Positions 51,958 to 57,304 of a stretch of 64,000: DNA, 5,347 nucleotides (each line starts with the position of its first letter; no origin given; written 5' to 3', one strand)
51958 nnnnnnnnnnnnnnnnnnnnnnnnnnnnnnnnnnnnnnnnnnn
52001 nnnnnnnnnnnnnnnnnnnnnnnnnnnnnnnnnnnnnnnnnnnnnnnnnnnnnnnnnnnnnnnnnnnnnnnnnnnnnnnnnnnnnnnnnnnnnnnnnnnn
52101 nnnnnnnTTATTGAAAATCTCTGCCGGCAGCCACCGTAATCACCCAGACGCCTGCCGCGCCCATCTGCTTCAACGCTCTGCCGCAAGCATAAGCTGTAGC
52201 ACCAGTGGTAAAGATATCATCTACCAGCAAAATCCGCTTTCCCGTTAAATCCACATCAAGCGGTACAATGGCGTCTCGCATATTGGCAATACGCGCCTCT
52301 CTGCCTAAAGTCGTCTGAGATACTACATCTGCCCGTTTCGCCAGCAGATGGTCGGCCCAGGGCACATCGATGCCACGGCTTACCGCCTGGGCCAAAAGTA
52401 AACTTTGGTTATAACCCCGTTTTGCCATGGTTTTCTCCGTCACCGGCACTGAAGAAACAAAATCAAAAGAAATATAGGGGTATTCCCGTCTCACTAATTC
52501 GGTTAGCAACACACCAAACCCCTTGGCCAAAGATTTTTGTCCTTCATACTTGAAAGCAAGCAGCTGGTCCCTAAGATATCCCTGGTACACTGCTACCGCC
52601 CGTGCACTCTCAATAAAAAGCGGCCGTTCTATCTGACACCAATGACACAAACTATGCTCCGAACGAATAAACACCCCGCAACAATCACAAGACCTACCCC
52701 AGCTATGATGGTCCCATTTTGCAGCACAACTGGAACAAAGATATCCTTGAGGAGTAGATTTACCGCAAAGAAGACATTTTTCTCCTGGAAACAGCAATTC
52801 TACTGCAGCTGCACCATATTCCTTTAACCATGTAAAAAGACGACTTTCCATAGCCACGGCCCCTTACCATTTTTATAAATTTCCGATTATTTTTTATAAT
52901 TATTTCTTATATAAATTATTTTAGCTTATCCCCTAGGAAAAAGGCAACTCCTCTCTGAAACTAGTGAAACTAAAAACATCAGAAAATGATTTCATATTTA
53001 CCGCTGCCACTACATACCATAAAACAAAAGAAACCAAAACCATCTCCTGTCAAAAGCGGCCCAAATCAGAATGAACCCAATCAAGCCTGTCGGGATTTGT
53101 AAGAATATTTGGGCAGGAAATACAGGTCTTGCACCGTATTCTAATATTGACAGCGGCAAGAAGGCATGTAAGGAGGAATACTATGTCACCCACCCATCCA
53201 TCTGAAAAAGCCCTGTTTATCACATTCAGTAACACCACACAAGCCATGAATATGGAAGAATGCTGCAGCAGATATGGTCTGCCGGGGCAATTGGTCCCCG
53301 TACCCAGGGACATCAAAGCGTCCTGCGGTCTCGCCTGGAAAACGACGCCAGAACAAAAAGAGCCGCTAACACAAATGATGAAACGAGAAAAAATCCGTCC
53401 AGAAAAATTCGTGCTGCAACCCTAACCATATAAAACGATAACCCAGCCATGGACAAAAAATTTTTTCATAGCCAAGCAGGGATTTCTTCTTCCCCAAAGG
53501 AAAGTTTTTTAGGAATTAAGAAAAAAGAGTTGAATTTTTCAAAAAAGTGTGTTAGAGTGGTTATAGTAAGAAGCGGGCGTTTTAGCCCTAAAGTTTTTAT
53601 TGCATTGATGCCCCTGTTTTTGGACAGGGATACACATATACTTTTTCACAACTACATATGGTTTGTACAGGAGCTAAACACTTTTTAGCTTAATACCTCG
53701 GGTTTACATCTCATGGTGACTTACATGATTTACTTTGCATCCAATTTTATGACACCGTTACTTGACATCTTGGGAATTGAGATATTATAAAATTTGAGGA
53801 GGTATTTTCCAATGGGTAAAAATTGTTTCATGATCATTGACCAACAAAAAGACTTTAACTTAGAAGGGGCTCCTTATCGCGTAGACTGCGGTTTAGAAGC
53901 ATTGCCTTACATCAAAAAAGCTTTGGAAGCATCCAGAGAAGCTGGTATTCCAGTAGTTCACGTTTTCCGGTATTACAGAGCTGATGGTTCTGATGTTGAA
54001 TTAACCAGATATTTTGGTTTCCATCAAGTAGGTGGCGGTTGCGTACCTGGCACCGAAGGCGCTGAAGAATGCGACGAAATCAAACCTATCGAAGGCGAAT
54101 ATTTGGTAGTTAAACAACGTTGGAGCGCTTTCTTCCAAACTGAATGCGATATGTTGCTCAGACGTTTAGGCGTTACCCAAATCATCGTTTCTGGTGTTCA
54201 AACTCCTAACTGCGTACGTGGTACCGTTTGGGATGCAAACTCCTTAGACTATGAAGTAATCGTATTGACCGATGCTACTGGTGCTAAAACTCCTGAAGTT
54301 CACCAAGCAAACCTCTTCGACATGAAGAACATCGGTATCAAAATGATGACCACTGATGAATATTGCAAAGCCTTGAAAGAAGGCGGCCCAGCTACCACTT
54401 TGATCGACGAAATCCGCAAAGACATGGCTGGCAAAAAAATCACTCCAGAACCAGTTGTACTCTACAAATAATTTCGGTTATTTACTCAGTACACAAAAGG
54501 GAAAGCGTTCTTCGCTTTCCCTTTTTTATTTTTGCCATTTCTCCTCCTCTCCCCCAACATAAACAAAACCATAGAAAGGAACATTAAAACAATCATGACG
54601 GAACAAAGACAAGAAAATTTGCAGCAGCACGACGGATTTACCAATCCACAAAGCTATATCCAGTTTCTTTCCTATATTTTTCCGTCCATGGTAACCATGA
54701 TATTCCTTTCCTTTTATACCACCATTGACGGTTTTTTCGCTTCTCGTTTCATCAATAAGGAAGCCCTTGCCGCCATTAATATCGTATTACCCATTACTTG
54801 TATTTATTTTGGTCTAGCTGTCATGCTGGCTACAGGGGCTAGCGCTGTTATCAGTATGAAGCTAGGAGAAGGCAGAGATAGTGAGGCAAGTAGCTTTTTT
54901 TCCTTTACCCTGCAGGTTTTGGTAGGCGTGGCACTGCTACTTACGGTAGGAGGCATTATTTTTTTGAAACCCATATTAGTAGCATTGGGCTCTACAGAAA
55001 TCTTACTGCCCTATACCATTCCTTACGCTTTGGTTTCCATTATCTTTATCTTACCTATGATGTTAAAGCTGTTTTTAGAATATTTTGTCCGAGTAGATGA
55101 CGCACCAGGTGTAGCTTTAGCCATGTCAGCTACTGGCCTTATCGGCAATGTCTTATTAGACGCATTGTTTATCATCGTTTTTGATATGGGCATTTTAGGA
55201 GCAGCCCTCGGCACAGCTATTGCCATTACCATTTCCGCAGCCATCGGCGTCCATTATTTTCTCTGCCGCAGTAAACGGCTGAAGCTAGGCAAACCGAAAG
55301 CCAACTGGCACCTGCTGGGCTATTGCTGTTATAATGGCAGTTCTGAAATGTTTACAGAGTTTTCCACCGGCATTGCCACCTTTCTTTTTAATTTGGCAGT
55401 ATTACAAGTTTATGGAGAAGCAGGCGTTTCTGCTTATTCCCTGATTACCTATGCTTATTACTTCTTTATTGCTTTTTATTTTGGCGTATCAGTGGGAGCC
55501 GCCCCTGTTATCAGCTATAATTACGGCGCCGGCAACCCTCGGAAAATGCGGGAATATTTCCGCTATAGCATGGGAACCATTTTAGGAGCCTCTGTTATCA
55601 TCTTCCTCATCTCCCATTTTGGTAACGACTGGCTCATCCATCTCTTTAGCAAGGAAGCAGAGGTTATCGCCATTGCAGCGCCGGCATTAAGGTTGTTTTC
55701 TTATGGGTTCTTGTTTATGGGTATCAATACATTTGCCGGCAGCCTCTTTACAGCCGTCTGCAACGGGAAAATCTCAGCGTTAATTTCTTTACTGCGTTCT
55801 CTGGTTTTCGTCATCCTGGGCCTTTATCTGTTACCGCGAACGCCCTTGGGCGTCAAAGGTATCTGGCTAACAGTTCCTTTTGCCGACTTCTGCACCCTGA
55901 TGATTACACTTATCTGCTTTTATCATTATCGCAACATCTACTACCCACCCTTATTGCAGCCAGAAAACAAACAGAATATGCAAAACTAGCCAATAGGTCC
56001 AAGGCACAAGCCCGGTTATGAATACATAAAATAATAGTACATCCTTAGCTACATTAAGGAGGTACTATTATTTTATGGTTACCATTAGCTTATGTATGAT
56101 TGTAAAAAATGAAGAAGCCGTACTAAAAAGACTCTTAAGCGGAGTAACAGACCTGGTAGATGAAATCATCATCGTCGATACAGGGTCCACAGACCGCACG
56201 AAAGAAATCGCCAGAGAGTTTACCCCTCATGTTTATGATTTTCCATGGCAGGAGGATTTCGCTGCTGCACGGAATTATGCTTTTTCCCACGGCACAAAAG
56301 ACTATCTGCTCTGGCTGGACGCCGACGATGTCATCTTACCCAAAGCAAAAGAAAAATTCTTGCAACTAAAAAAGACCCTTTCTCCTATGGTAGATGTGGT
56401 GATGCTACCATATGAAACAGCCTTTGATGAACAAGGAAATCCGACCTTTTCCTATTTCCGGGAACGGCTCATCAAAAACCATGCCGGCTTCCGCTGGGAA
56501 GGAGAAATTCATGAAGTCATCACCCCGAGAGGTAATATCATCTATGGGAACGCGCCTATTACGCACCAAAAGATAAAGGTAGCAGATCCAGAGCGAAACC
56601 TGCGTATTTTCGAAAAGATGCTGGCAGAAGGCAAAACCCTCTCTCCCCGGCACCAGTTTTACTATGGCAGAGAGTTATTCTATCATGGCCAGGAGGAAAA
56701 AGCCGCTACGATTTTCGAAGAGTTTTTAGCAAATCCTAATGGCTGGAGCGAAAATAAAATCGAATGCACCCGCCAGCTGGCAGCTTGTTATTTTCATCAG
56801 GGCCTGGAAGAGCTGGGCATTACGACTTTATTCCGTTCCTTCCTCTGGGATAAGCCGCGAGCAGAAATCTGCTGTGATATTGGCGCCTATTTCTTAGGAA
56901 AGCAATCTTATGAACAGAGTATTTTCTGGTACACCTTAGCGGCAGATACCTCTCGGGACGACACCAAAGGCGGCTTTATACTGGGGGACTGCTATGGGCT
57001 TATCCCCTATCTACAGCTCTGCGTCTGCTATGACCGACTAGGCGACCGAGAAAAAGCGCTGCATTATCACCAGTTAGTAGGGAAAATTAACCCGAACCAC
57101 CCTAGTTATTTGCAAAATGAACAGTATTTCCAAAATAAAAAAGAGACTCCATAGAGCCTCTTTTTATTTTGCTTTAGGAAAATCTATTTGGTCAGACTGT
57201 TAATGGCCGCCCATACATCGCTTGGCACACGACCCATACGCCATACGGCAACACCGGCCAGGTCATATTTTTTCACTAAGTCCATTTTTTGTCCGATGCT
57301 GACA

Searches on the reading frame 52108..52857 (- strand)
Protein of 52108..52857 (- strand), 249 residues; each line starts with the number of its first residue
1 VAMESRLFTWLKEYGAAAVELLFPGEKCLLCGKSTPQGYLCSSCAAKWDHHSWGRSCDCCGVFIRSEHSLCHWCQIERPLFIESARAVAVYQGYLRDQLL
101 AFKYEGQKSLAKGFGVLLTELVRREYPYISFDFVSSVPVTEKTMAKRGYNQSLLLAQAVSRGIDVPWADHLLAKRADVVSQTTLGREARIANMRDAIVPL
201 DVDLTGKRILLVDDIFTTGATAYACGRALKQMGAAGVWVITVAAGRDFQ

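Call 7: search_protein_families(library=pfam, proteins=[window:52108-52857:-])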
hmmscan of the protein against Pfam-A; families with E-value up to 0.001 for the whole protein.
window:52108-52857:- (249 aa): 2 families
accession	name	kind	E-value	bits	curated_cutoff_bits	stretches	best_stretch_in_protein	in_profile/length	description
PF00156.33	Pribosyltran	-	8.7e-08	32.1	26.3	1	152-245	40-126/158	Phosphoribosyl transferase domain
PF18912.6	DZR_2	-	2.2e-06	27.8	27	1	19-75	2-56/56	Double zinc ribbon domain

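Call 16: find_homologous_proteins(query=window:52108-52857:-)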
Query window:52108-52857:- (249 aa): 647 proteins with E <= 0.001 among 2978 candidates; the best 120 are listed.
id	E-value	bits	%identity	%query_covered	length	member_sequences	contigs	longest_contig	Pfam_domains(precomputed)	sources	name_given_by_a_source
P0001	3.8e-162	556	99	99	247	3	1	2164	PF18912.7,PF00156.34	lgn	-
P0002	1.8e-136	471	87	96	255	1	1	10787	PF18912.7,PF00156.34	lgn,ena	-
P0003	6.8e-135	466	84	99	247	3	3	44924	PF18912.7,PF00156.34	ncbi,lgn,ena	-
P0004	2.4e-134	464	85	97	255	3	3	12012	PF00156.34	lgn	-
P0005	1.6e-128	445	81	97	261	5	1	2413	PF00156.34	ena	-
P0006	9.0e-118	410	74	100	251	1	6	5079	PF18912.7,PF00156.34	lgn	-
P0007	6.3e-99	348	63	100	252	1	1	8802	PF18912.7,PF00156.34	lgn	-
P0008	7.4e-93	329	60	98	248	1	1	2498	PF18912.7,PF00156.34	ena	-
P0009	7.1e-43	165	37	91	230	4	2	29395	PF18912.7,PF00156.34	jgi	jgi:ComF family protein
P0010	2.2e-38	150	39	98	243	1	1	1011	PF00156.34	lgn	-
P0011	3.6e-38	149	41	97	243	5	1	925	PF00156.34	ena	-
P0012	1.3e-37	148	39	96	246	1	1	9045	-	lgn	-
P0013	4.0e-37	146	42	96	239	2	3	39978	PF00156.34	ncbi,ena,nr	ncbi:MAG: ComF family protein [Firmicutes bacterium]|nr:ComF family protein [Bacillota bacterium]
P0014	1.0e-36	145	38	91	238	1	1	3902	PF18912.7,PF00156.34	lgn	-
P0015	6.6e-34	135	36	92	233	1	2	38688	PF18912.7,PF00156.34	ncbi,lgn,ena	-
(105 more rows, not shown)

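Call 18: find_encoding_contigs(protein=P0003, flank=4000, max_places=3)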
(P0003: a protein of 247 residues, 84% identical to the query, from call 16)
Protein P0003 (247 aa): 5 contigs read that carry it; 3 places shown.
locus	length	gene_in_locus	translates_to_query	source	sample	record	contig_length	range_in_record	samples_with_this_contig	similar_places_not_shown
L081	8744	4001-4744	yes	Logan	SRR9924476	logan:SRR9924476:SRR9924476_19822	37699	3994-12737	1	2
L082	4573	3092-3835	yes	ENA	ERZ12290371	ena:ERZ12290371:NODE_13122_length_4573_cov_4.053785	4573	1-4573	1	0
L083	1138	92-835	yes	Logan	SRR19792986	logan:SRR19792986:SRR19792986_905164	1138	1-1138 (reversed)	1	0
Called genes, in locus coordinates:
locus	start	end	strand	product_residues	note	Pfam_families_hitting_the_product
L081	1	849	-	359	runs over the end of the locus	PF00535:Glycos_transf_2, PF10111:Glyco_tranf_2_2 (weak)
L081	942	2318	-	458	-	PF01554:MatE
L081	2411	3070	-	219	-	PF00857:Isochorismatase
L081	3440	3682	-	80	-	PF11823:Se_S_carrier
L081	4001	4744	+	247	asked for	PF18912:DZR_2 (weak), PF00156:Pribosyltran (weak)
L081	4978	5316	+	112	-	-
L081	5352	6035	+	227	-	PF02463:SMC_N (faint), PF00005:ABC_tran, PF13191:AAA_16 (weak), PF13304:AAA_21 (weak)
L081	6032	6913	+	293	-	PF18075:FtsX_ECD, PF02687:FtsX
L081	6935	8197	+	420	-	PF24568:CC_PcsB, PF01551:Peptidase_M23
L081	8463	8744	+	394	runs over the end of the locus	PF13180:PDZ_2, PF17820:PDZ_6, PF03572:Peptidase_S41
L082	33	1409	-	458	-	PF01554:MatE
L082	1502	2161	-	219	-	PF00857:Isochorismatase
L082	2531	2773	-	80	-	PF11823:Se_S_carrier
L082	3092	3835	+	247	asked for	PF18912:DZR_2 (weak), PF00156:Pribosyltran (weak)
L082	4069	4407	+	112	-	-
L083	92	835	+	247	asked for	PF18912:DZR_2 (weak), PF00156:Pribosyltran (weak)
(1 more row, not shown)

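Call 19: find_encoding_contigs(protein=P0002, flank=4000, max_places=2)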
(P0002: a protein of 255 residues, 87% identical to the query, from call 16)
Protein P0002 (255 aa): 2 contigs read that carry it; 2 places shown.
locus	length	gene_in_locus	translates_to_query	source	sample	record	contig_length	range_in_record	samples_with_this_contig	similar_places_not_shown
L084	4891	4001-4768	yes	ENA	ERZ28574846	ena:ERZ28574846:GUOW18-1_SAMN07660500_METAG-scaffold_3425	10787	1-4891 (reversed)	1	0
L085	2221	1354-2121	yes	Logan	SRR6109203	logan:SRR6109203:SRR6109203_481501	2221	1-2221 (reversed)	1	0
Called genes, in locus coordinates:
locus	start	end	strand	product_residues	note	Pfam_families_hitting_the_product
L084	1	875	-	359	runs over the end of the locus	PF00535:Glycos_transf_2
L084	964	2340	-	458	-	PF01554:MatE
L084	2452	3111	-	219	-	PF00857:Isochorismatase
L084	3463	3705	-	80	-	PF11823:Se_S_carrier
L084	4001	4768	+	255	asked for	PF18912:DZR_2 (weak), PF00156:Pribosyltran (weak)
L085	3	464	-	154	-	?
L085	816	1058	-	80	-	PF11823:Se_S_carrier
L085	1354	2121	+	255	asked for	PF18912:DZR_2 (weak), PF00156:Pribosyltran (weak)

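Call 20: find_encoding_contigs(protein=P0004, flank=4000, max_places=3)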
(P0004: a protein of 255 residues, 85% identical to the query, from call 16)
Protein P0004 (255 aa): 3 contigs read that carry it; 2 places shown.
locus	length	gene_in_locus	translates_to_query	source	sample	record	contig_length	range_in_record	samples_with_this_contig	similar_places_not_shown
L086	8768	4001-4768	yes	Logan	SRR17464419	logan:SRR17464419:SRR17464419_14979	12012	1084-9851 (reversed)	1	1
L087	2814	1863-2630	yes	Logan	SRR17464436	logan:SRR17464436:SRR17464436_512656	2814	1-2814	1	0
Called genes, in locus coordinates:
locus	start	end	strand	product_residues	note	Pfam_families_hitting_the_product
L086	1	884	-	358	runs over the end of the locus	PF00535:Glycos_transf_2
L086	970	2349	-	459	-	PF01554:MatE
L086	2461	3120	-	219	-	PF00857:Isochorismatase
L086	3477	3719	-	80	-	PF11823:Se_S_carrier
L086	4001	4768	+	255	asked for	PF00156:Pribosyltran (weak)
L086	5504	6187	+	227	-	PF02463:SMC_N (faint), PF00005:ABC_tran, PF13191:AAA_16 (faint), PF13304:AAA_21 (weak)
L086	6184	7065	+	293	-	PF18075:FtsX_ECD, PF02687:FtsX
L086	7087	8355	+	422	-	PF24568:CC_PcsB, PF01551:Peptidase_M23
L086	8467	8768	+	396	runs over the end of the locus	PF13180:PDZ_2, PF17820:PDZ_6, PF03572:Peptidase_S41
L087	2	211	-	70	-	?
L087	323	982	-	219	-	PF00857:Isochorismatase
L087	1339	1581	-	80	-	PF11823:Se_S_carrier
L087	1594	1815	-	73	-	-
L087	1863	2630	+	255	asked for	PF00156:Pribosyltran (weak)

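Call 21: find_encoding_contigs(protein=P0006, flank=4000, max_places=3)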
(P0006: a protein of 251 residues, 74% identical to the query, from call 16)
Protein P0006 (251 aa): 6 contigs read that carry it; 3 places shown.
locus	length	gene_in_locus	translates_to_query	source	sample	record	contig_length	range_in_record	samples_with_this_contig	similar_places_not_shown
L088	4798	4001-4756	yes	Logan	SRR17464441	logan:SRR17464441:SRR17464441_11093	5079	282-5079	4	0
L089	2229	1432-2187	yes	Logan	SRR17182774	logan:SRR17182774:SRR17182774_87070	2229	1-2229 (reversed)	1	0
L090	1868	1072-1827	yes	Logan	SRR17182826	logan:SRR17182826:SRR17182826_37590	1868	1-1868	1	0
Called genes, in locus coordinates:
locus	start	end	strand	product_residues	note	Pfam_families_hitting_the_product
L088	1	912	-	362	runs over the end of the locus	PF00535:Glycos_transf_2, PF10111:Glyco_tranf_2_2 (weak)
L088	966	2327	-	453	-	PF01943:Polysacc_synt (faint), PF01554:MatE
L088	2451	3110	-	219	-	PF00857:Isochorismatase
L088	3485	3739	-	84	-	PF11823:Se_S_carrier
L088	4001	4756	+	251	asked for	PF18912:DZR_2 (weak), PF00156:Pribosyltran (weak)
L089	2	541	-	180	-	?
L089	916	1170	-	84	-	PF11823:Se_S_carrier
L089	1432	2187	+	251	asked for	PF18912:DZR_2 (weak), PF00156:Pribosyltran (weak)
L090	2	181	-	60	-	?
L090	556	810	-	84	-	PF11823:Se_S_carrier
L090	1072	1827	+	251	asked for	PF18912:DZR_2 (weak), PF00156:Pribosyltran (weak)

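Call 22: find_encoding_contigs(protein=P0007, flank=4000, max_places=2)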
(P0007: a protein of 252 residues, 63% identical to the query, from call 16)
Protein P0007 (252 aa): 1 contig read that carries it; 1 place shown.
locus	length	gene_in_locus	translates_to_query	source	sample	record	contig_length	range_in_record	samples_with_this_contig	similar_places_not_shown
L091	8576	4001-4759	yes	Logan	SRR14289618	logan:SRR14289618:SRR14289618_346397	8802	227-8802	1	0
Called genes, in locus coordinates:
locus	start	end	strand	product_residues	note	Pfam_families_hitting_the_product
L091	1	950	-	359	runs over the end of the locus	PF00535:Glycos_transf_2, PF10111:Glyco_tranf_2_2 (weak)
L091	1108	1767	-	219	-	PF00857:Isochorismatase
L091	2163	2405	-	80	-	PF11823:Se_S_carrier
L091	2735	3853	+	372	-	PF00248:Aldo_ket_red, PF13187:Fer4_9 (weak)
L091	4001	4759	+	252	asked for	PF18912:DZR_2, PF00156:Pribosyltran (weak)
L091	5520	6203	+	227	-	PF02463:SMC_N (faint), PF00005:ABC_tran, PF13191:AAA_16 (faint), PF13304:AAA_21 (weak)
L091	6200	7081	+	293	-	PF18075:FtsX_ECD, PF02687:FtsX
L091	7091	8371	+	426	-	PF24568:CC_PcsB, PF01551:Peptidase_M23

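Call 23: find_encoding_contigs(protein=P0008, flank=4000, max_places=2)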
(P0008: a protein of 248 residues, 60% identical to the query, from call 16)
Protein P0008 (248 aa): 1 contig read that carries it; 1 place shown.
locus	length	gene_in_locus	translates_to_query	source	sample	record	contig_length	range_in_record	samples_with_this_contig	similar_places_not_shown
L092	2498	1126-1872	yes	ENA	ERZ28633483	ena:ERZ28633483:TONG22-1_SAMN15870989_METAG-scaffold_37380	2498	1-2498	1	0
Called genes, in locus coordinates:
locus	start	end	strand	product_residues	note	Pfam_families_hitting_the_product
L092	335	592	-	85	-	PF11823:Se_S_carrier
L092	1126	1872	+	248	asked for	PF18912:DZR_2 (weak), PF00156:Pribosyltran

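Call 46: find_encoding_contigs(protein=P0013, flank=4000, max_places=2)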
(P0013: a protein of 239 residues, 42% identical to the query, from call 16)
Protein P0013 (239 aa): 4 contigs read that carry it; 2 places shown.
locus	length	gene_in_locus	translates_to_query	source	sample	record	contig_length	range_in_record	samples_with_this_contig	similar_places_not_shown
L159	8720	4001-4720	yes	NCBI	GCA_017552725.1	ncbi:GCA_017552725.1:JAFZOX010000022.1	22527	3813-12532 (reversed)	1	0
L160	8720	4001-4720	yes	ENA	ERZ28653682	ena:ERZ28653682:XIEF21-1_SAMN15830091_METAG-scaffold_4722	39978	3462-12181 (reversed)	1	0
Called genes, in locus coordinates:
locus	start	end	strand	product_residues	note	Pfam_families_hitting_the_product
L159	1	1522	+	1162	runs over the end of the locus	PF00580:UvrD-helicase, PF13245:AAA_19, PF13361:UvrD_C, PF13538:UvrD_C_2 (faint), PF12705:PDDEXK_1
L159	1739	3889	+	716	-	PF01138:RNase_PH, PF03725:RNase_PH_C, PF03726:PNPase, PF01138:RNase_PH, PF00013:KH_1, PF00575:S1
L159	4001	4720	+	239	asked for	PF00156:Pribosyltran (weak)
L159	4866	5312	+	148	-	PF12844:HTH_19, PF13560:HTH_31, PF01381:HTH_3, PF13384:HTH_23 (faint)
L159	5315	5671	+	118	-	-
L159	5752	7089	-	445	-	PF01225:Mur_ligase (weak), PF08245:Mur_ligase_M, PF02875:Mur_ligase_C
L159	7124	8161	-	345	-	PF01820:Dala_Dala_lig_N, PF07478:Dala_Dala_lig_C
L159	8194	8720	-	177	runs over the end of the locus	PF00293:NUDIX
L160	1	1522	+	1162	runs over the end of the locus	PF00580:UvrD-helicase, PF13245:AAA_19, PF13361:UvrD_C, PF13538:UvrD_C_2 (faint), PF12705:PDDEXK_1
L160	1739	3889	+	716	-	PF01138:RNase_PH, PF03725:RNase_PH_C, PF03726:PNPase, PF01138:RNase_PH, PF00013:KH_1, PF00575:S1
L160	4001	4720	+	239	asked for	PF00156:Pribosyltran (weak)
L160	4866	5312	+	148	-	PF12844:HTH_19, PF13560:HTH_31, PF01381:HTH_3, PF13384:HTH_23 (faint)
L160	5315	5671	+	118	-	-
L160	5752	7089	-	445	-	PF01225:Mur_ligase (weak), PF08245:Mur_ligase_M, PF02875:Mur_ligase_C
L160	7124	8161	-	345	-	PF01820:Dala_Dala_lig_N, PF07478:Dala_Dala_lig_C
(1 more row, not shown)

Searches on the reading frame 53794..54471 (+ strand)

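Call 7: search_protein_families(library=pfam, proteins=[window:53794-54471:+])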
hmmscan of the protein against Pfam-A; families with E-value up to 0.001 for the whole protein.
window:53794-54471:+ (225 aa): 1 family
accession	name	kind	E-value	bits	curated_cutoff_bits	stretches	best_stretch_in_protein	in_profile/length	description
PF00857.26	Isochorismatase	-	1.2e-39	136.6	27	1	11-189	2-175/175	Isochorismatase domain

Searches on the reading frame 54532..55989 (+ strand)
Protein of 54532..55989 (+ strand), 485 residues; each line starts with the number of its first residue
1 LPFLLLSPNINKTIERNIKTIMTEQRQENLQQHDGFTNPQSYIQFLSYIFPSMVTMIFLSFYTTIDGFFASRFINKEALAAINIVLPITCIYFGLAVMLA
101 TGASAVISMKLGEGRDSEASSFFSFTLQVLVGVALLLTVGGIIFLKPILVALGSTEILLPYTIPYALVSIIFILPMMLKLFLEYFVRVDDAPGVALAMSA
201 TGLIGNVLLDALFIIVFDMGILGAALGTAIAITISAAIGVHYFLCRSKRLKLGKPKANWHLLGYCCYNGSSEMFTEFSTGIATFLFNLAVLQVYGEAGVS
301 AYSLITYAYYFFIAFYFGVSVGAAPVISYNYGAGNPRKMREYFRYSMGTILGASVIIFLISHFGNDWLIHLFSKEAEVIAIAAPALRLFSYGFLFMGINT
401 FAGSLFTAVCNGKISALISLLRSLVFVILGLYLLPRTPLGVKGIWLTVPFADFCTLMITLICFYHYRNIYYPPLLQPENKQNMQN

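Call 7: search_protein_families(library=pfam, proteins=[window:54532-55989:+])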
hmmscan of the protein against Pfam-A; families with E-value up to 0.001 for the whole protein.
window:54532-55989:+ (485 aa): 2 families
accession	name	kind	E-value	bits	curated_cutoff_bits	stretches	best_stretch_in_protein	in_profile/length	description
PF01554.23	MatE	-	2.2e-38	131.9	24.9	2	275-429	5-157/161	MatE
PF01943.22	Polysacc_synt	-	0.00016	21.6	28.2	0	38-103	200-265/274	Polysaccharide biosynthesis protein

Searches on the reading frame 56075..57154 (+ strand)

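Call 7: search_protein_families(library=pfam, proteins=[window:56075-57154:+])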
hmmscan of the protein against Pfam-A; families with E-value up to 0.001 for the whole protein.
window:56075-57154:+ (359 aa): 3 families
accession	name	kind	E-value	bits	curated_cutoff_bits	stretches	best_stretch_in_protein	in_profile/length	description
PF00535.33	Glycos_transf_2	-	1.9e-24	86.9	23.3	1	5-122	1-124/168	Glycosyl transferase family 2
PF10111.15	Glyco_tranf_2_2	-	2.3e-06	27.7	27.3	1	26-107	27-116/276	Glycosyltransferase like family 2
PF13704.12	Glyco_tranf_2_4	-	5.2e-05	24.1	27.5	1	11-88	1-85/98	Glycosyl transferase family 2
